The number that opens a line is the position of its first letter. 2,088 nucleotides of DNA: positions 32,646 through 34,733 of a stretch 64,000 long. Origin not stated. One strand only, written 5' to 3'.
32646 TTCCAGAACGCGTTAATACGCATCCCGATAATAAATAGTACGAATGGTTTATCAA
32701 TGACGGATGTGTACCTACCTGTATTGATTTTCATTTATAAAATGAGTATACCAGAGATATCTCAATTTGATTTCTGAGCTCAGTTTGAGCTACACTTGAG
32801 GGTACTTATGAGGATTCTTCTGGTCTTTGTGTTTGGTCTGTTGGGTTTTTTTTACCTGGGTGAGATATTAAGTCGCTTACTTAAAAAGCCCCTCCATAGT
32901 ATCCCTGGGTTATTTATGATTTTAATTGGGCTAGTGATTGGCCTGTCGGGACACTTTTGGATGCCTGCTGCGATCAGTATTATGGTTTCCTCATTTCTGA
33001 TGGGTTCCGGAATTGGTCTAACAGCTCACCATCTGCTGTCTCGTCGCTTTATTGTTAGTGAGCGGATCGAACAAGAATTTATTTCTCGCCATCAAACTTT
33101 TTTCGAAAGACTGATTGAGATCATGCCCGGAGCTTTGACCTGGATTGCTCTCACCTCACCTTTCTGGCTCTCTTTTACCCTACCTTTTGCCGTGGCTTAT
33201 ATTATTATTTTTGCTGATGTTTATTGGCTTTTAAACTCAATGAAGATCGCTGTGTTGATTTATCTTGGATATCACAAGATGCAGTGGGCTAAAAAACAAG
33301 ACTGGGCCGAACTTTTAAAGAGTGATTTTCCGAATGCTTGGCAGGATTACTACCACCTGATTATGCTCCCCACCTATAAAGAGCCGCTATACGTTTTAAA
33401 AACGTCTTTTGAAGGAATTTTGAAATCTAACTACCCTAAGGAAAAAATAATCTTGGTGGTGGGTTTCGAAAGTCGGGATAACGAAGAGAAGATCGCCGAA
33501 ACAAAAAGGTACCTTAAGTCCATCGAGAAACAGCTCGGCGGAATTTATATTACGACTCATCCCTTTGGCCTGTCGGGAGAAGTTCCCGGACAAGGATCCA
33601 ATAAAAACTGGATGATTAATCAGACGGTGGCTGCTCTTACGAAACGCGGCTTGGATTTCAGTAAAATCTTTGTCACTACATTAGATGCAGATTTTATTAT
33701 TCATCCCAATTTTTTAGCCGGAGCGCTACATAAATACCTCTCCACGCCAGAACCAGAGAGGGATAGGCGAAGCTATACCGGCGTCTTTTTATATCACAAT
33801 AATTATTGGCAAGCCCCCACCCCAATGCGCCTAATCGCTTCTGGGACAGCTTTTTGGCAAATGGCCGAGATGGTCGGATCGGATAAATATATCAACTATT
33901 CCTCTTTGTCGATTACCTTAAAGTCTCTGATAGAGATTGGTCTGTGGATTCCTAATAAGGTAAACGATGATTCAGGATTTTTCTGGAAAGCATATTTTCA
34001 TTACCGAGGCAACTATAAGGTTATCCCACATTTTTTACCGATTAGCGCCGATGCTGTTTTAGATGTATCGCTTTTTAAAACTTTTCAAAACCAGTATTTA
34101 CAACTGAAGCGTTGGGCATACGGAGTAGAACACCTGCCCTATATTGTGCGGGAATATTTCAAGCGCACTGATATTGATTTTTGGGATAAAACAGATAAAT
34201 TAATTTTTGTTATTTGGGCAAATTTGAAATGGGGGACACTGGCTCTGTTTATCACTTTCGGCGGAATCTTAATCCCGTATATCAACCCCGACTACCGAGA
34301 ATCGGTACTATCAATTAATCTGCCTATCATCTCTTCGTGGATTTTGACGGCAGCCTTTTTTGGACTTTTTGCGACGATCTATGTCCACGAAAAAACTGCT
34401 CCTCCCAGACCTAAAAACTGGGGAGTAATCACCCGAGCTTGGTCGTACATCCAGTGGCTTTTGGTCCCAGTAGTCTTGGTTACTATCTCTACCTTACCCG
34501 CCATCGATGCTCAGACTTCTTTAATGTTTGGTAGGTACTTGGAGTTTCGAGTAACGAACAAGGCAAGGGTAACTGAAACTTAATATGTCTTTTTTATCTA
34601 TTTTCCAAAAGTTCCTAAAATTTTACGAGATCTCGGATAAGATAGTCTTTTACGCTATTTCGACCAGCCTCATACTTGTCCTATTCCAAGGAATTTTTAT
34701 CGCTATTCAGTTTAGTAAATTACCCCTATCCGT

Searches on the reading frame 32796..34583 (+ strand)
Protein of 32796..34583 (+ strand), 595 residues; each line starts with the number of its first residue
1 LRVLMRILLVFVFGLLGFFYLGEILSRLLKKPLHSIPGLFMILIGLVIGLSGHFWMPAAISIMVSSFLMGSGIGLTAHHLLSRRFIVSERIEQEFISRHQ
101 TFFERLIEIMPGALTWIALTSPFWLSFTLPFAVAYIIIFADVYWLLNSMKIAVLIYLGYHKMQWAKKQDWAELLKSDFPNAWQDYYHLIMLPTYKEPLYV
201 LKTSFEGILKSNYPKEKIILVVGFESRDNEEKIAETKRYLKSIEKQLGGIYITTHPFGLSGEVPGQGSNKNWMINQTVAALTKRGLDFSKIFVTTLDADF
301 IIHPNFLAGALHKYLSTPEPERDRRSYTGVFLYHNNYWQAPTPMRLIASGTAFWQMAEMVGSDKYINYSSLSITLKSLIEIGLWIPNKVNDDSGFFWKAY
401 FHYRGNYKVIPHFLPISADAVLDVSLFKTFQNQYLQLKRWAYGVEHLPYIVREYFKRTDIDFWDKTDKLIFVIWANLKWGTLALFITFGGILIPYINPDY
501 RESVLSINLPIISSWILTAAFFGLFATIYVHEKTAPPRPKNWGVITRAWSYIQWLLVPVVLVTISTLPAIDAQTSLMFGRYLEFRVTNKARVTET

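Call 19: search_protein_families(library=pfam, proteins=[window:32796-34583:+], max_evalue=0.001)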
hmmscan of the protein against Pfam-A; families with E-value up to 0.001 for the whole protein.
window:32796-34583:+ (595 aa): 1 family
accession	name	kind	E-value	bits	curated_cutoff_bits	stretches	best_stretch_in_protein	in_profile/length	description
PF13641.12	Glyco_tranf_2_3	-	0.00012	22.6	27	1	189-312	5-109/230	Glycosyltransferase like family 2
